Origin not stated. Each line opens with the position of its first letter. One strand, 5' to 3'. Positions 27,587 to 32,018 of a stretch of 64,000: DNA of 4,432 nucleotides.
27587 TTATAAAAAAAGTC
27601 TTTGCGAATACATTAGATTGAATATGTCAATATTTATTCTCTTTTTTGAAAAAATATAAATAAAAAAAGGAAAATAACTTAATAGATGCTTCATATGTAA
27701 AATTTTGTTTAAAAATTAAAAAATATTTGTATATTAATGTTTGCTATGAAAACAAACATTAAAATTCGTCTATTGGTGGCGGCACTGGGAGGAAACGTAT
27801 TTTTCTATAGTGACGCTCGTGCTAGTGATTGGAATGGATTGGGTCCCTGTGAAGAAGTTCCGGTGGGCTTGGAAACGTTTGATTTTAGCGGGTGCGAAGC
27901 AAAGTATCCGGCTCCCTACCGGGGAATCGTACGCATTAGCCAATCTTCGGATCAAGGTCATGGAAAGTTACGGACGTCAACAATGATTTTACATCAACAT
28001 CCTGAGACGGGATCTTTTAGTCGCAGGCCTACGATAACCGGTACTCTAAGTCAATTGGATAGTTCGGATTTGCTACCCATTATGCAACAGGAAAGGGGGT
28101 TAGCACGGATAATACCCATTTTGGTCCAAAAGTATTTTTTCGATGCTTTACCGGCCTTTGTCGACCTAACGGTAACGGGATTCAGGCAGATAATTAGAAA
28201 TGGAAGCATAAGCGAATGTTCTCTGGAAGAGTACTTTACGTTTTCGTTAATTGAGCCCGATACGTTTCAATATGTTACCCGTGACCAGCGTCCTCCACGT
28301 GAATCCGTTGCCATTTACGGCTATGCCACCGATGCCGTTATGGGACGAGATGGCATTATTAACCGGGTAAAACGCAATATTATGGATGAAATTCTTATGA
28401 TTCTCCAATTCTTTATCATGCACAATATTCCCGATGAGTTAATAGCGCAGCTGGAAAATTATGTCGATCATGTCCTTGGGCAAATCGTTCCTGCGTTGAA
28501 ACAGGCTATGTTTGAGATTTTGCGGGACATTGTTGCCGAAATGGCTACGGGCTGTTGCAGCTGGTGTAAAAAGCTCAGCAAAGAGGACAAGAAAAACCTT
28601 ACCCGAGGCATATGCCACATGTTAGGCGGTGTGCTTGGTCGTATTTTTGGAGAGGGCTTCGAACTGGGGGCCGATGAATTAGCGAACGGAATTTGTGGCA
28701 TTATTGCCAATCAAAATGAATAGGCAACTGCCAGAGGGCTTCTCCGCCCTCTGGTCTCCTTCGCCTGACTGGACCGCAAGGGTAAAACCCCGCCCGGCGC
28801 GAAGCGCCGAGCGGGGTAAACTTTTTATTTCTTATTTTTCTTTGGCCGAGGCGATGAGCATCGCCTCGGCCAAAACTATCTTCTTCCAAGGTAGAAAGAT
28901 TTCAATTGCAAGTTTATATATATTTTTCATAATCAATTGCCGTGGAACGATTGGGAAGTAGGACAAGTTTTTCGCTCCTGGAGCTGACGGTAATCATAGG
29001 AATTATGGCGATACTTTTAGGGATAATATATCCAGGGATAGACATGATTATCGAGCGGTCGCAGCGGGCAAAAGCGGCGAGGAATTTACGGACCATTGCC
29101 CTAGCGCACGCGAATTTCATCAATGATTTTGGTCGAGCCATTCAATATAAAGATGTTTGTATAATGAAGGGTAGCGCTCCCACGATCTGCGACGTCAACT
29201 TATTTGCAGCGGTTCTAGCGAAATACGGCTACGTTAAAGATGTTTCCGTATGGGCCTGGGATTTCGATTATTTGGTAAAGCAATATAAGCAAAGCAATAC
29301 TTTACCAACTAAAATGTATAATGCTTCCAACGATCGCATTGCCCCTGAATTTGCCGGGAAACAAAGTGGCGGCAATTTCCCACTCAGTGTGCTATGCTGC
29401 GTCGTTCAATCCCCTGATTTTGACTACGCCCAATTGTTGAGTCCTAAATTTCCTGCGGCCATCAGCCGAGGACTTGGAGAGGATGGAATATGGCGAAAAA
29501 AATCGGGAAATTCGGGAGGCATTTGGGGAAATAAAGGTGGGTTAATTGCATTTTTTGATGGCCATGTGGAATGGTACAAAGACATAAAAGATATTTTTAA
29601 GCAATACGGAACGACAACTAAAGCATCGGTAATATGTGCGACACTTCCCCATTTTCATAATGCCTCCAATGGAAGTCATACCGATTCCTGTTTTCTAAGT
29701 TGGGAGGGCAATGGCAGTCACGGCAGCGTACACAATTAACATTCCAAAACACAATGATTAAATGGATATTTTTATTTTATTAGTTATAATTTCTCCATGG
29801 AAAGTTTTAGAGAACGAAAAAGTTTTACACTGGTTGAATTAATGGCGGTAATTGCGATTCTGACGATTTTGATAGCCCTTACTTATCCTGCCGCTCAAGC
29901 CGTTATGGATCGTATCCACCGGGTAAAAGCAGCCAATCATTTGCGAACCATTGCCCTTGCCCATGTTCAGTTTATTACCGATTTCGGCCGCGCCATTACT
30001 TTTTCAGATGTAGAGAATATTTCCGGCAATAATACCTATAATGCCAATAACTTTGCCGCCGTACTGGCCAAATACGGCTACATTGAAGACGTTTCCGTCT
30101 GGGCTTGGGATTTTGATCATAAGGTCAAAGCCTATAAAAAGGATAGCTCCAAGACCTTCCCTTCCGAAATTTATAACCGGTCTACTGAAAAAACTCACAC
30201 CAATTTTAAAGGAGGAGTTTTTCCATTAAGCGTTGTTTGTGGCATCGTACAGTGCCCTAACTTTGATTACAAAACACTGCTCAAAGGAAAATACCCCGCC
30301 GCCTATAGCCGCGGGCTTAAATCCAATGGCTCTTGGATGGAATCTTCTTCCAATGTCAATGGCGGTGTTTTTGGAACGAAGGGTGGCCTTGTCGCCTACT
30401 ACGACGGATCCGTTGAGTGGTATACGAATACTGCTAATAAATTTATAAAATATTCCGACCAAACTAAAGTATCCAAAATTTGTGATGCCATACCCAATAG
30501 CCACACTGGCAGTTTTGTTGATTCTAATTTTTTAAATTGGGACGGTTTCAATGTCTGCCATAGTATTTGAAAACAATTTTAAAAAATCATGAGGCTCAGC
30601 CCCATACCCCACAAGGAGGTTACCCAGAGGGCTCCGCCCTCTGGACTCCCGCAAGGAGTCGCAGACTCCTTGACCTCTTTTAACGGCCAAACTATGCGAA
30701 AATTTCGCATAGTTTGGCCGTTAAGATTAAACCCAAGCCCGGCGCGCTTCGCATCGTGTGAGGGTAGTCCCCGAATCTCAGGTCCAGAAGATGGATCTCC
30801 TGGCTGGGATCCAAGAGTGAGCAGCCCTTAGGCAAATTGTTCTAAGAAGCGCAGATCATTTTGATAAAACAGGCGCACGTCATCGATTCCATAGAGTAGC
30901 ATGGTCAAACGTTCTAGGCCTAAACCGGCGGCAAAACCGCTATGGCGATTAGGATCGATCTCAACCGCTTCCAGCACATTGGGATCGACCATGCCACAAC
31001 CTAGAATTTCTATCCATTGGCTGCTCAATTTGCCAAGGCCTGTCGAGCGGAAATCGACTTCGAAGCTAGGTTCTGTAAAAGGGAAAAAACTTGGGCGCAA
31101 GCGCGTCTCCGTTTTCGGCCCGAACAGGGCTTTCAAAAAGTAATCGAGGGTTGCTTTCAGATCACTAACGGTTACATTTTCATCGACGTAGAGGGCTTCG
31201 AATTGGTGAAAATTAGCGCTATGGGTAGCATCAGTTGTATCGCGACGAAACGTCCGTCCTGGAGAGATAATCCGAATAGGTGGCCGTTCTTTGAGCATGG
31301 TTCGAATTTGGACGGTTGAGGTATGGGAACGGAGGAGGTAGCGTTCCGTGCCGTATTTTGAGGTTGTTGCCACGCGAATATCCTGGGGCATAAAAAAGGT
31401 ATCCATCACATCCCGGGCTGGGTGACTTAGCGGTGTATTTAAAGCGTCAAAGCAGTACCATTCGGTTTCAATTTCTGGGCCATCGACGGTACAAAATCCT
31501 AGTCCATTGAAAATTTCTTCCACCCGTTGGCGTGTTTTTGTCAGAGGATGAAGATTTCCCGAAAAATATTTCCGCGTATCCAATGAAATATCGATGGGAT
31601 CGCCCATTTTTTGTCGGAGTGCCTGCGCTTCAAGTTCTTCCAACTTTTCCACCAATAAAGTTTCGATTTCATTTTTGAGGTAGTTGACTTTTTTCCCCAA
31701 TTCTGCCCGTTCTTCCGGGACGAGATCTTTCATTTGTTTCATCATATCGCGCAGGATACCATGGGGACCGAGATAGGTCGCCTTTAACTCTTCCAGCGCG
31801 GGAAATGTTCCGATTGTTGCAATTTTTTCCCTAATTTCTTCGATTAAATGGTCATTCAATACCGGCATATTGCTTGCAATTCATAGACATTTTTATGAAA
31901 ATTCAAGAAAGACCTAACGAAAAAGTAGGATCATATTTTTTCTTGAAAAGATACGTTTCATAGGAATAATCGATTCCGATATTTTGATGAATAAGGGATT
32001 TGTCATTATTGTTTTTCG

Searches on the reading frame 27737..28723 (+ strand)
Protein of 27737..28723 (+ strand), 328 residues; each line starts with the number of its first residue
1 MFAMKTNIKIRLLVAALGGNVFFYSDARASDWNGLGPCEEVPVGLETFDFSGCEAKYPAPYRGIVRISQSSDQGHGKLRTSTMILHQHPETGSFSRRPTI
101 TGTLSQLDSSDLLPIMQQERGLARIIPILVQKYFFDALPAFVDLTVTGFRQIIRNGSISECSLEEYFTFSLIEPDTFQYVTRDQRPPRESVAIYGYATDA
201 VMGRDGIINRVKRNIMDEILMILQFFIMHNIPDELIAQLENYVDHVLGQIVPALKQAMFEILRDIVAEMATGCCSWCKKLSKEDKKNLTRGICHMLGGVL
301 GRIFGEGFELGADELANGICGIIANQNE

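Call 10: search_protein_families(library=ncbifam, proteins=[window:27737-28723:+], max_evalue=0.1)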
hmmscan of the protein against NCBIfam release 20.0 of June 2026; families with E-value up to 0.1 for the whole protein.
window:27737-28723:+ (328 aa): 1 family
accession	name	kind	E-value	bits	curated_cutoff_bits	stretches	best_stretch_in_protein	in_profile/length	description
TIGR01224.1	hutI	equivalog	0.046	12.5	298.15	1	219-266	141-188/377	imidazolonepropionase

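Call 11: search_protein_families(library=pfam, proteins=[window:27737-28723:+], max_evalue=0.1)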
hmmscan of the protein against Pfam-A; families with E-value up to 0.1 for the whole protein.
window:27737-28723:+ (328 aa): 0 families

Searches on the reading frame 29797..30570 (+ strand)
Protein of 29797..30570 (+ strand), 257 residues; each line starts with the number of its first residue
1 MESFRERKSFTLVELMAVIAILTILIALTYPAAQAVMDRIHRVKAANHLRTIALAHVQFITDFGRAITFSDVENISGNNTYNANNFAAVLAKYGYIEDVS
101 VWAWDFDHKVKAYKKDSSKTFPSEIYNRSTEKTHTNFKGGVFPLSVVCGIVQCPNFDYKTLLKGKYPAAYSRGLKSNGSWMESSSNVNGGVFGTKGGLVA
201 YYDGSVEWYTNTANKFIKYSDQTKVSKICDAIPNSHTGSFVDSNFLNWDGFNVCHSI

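Call 10: search_protein_families(library=ncbifam, proteins=[window:29797-30570:+], max_evalue=0.1)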
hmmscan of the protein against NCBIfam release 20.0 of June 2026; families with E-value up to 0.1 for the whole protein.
window:29797-30570:+ (257 aa): 9 families
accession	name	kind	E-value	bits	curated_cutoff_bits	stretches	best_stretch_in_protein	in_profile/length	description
TIGR01710.1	typeII_sec_gspG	equivalog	4.6e-07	29.9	88.85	1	9-113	2-104/134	type II secretion system major pseudopilin GspG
NF041775.1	typeIV_PilA_Myxo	equivalog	2.1e-05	24.6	400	1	8-99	11-100/214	type IV pilin protein PilA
NF007862.0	PRK10574.1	equivalog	2.3e-05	24.5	138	1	6-38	3-35/145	prepilin peptidase-dependent pilin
TIGR02596.1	TIGR02596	subfamily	0.00034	20.7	70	1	10-47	1-38/196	Verru_Chthon cassette protein D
NF040999.1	pilin_ComGC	equivalog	0.0006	20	75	1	8-41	2-35/84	competence type IV pilus major pilin ComGC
TIGR02532.1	IV_pilin_GFxxxE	domain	0.0012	18.6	16.3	1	10-30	4-24/24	prepilin-type N-terminal cleavage/methylation domain-containing protein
TIGR01711.1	gspJ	equivalog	0.026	14.3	64.85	1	9-71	2-65/192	type II secretion system minor pseudopilin GspJ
TIGR01708.2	typeII_sec_gspH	equivalog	0.055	13.5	80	1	10-34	4-28/169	type II secretion system minor pseudopilin GspH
NF040982.1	ComGD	equivalog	0.087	13.2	70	0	8-37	2-31/139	competence type IV pilus minor pilin ComGD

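Call 11: search_protein_families(library=pfam, proteins=[window:29797-30570:+], max_evalue=0.1)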
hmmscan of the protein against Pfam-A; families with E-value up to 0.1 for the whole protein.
window:29797-30570:+ (257 aa): 2 families
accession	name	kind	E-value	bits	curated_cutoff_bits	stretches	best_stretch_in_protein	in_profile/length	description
PF07963.17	N_methyl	-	2.3e-06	27.4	21.2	1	7-30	4-27/27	Prokaryotic N-terminal methylation motif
PF17893.6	Cas9_b_hairpin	-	0.077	13.2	25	0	148-207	35-88/90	CRISPR-associated endonuclease Cas9 beta-hairpin domain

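Call 12: find_encoding_contigs(protein=window:29797-30570:+, flank=10000, max_places=10)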
Protein window:29797-30570:+ (257 aa): no gene with exactly this product is on record in the collection.

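Call 14: find_homologous_proteins(query=window:29797-30570:+)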
Query window:29797-30570:+ (257 aa): 35 proteins with E <= 0.001 among 659 candidates.
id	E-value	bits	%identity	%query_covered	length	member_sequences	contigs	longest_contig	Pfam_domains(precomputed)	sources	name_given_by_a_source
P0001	1.2e-171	587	100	100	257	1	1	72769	PF07963.18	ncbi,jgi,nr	ncbi:MAG: type II secretion system GspH family protein [Puniceicoccales bacterium]|jgi:prepilin-type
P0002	1.4e-137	475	80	100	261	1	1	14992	-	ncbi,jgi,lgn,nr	ncbi:MAG: prepilin-type N-terminal cleavage/methylation domain-containing protein [Puniceicoccales b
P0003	1.5e-135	468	79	100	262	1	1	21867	-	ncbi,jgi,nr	ncbi:MAG: prepilin-type N-terminal cleavage/methylation domain-containing protein [Puniceicoccales b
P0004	2.9e-133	461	78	99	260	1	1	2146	PF07963.18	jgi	jgi:prepilin-type N-terminal cleavage/methylation domain-containing protein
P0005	5.1e-133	460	76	100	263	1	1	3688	-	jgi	jgi:Tfp pilus assembly protein PilE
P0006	2.3e-130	451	77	99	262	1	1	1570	PF07963.18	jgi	jgi:prepilin-type N-terminal cleavage/methylation domain-containing protein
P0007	3.7e-129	448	75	100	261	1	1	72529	-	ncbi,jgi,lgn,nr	ncbi:MAG: type II secretion system GspH family protein [Puniceicoccales bacterium]|jgi:prepilin-type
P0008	1.1e-127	443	75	99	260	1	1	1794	PF07963.18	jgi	jgi:prepilin-type N-terminal cleavage/methylation domain-containing protein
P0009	2.1e-127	442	74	100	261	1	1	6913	PF07963.18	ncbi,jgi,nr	ncbi:MAG: prepilin-type N-terminal cleavage/methylation domain-containing protein [Puniceicoccales b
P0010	1.2e-126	439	74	100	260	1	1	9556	-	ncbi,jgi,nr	ncbi:MAG: hypothetical protein LBJ13_02240 [Puniceicoccales bacterium]|jgi:Tfp pilus assembly protei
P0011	2.4e-126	438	76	99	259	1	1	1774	PF07963.18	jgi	jgi:Tfp pilus assembly protein PilE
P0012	2.5e-125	435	72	100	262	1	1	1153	PF07963.18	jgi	jgi:prepilin-type N-terminal cleavage/methylation domain-containing protein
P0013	2.1e-122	425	72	99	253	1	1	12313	PF07963.18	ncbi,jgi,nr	ncbi:MAG: type II secretion system GspH family protein [Puniceicoccales bacterium]|jgi:type II secre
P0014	4.0e-114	398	74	88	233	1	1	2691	-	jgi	jgi:hypothetical protein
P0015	1.1e-107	377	69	94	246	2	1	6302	-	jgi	jgi:type II secretory pathway pseudopilin PulG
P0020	1.1e-94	335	61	94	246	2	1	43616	-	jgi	jgi:Tfp pilus assembly protein PilE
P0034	3.6e-15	74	32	90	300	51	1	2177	PF07963.18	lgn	-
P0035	1.4e-4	39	42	23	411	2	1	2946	PF07596.17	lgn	-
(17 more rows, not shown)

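Call 16: find_encoding_contigs(protein=P0007, flank=10000, max_places=4)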
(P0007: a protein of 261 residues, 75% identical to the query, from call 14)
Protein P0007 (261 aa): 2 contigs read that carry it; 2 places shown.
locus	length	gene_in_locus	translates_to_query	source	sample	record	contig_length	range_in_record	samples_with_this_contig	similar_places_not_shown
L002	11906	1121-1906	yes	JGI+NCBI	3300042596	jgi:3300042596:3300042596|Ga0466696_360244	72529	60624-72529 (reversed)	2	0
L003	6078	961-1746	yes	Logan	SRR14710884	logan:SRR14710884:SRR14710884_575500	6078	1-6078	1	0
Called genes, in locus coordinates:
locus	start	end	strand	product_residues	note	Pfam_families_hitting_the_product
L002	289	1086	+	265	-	-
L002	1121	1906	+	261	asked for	-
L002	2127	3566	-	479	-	PF00133:tRNA-synt_1 (faint), PF01406:tRNA-synt_1e, PF09334:tRNA-synt_1g (faint)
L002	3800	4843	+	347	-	PF00022:Actin, PF06723:MreB_Mbl, PF11104:PilM_2 (faint), PF00012:HSP70, PF14450:FtsA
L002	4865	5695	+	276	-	PF04085:MreC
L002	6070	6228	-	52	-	-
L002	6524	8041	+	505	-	PF13541:ChlI, PF00493:MCM (faint), PF01078:Mg_chelatase, PF07728:AAA_5 (weak), PF13335:Mg_chelatase_C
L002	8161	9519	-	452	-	PF00289:Biotin_carb_N, PF02222:ATP-grasp, PF02786:CPSase_L_D2, PF07478:Dala_Dala_lig_C, PF02785:Biotin_carb_C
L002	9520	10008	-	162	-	PF00364:Biotin_lipoyl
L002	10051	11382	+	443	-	PF07690:MFS_1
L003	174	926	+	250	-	-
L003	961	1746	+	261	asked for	-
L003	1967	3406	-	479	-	PF00133:tRNA-synt_1 (faint), PF01406:tRNA-synt_1e, PF09334:tRNA-synt_1g (faint)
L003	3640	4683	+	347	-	PF00022:Actin, PF06723:MreB_Mbl, PF11104:PilM_2 (faint), PF00012:HSP70, PF14450:FtsA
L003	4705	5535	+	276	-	PF04085:MreC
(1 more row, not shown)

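Call 17: find_encoding_contigs(protein=P0003, flank=10000, max_places=4)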
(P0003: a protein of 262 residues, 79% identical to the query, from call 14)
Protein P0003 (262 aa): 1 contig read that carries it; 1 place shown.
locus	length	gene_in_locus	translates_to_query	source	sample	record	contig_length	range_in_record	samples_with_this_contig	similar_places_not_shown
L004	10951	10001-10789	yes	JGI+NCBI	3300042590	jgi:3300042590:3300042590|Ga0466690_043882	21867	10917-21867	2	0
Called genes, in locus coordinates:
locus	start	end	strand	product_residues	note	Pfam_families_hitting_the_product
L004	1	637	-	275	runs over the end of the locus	-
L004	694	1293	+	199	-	-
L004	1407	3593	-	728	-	PF03030:H_PPase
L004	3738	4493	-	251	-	PF20772:TACO1_YebC_N, PF01709:Transcrip_reg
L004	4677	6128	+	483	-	PF02934:GatB_N, PF02637:GatB_Yqey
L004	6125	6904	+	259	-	PF01026:TatD_DNase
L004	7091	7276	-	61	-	-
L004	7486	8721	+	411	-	PF00069:Pkinase, PF07714:PK_Tyr_Ser-Thr (faint), PF01636:APH (faint)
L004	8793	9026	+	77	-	-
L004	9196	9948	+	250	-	-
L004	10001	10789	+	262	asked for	-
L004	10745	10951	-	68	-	?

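Call 41: find_encoding_contigs(protein=P0020, flank=6000, max_places=3)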
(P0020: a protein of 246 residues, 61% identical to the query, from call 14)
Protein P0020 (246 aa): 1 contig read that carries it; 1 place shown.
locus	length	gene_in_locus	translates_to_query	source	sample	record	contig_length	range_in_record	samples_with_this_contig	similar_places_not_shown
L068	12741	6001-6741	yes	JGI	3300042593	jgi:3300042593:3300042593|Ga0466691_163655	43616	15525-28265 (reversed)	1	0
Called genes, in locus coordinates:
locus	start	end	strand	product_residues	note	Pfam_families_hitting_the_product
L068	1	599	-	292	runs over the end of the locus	PF00231:ATP-synt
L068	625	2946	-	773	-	PF00999:Na_H_Exchanger, PF02080:TrkA_C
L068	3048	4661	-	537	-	PF01406:tRNA-synt_1e, PF01921:tRNA-synt_1f (faint), PF09334:tRNA-synt_1g (faint)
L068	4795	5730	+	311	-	PF13793:Pribosyltran_N, PF00156:Pribosyltran, PF14572:Pribosyl_synth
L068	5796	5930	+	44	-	-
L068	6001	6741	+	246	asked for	-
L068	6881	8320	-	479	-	PF01554:MatE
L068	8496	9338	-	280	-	-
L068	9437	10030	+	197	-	PF01612:DNA_pol_A_exo1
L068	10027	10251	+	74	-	-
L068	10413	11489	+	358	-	PF00535:Glycos_transf_2, PF10111:Glyco_tranf_2_2, PF13641:Glyco_tranf_2_3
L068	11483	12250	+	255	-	PF04794:YdjC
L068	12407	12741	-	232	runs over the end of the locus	-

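Call 42: find_encoding_contigs(protein=P0002, flank=6000, max_places=3)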
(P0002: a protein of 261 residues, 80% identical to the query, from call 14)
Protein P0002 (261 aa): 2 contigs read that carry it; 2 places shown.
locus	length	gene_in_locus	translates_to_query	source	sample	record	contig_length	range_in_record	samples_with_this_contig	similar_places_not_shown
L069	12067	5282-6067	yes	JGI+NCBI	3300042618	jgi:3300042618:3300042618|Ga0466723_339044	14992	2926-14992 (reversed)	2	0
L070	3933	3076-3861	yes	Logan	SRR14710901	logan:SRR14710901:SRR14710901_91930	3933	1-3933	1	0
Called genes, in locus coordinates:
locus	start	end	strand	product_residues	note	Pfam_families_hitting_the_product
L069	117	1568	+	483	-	PF02934:GatB_N, PF02637:GatB_Yqey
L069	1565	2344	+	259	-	PF01026:TatD_DNase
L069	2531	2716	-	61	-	-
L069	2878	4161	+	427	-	PF00069:Pkinase, PF07714:PK_Tyr_Ser-Thr (faint), PF01636:APH (faint)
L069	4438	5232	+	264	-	-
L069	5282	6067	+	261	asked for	-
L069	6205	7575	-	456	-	PF01554:MatE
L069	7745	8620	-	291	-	-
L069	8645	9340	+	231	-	PF01612:DNA_pol_A_exo1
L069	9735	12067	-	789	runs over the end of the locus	PF02922:CBM_48, PF00128:Alpha-amylase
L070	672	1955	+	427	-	PF00069:Pkinase, PF07714:PK_Tyr_Ser-Thr (faint), PF01636:APH (faint)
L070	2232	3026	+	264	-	-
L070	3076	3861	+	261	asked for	-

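Call 43: find_encoding_contigs(protein=P0013, flank=6000, max_places=3)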
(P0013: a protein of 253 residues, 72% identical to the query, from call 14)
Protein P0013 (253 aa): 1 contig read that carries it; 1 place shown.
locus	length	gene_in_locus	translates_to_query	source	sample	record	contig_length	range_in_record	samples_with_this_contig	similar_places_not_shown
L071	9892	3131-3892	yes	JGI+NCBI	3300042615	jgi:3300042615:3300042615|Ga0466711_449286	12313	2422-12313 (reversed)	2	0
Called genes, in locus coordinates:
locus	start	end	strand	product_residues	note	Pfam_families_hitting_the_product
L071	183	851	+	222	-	PF12706:Lactamase_B_2, PF23023:Anti-Pycsar_Apyc1 (faint)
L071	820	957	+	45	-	-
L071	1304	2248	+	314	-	PF13793:Pribosyltran_N, PF00156:Pribosyltran, PF14572:Pribosyl_synth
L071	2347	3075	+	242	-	-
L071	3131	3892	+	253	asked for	PF07963:N_methyl (weak)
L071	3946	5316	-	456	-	PF01554:MatE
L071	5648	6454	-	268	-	-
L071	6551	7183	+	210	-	PF01612:DNA_pol_A_exo1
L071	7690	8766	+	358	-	PF00535:Glycos_transf_2, PF10111:Glyco_tranf_2_2, PF13641:Glyco_tranf_2_3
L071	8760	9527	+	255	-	PF04794:YdjC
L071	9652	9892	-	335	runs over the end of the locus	-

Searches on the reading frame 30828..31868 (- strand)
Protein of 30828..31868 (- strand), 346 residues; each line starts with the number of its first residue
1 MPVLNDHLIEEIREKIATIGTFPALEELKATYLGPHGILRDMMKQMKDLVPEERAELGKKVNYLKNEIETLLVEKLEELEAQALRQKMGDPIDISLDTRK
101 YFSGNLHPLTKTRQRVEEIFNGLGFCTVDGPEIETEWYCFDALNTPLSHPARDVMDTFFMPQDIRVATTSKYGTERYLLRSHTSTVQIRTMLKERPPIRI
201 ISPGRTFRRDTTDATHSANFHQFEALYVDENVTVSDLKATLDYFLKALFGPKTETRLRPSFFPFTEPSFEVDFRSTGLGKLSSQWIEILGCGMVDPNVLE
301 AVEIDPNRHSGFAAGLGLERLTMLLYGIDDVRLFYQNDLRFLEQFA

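Call 13: find_encoding_contigs(protein=window:30828-31868:-, flank=10000, max_places=10)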
Protein window:30828-31868:- (346 aa): 1 contig read that carries it; 1 place shown.
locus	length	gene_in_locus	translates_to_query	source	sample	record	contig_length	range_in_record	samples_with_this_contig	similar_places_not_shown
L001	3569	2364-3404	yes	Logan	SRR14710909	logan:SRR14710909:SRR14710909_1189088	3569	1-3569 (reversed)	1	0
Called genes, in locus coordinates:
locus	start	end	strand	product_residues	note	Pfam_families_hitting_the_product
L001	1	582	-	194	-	?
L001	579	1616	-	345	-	PF07584:BatA, PF00092:VWA, PF13519:VWA_2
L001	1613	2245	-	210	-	-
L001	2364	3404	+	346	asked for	PF02912:Phe_tRNA-synt_N, PF01409:tRNA-synt_2d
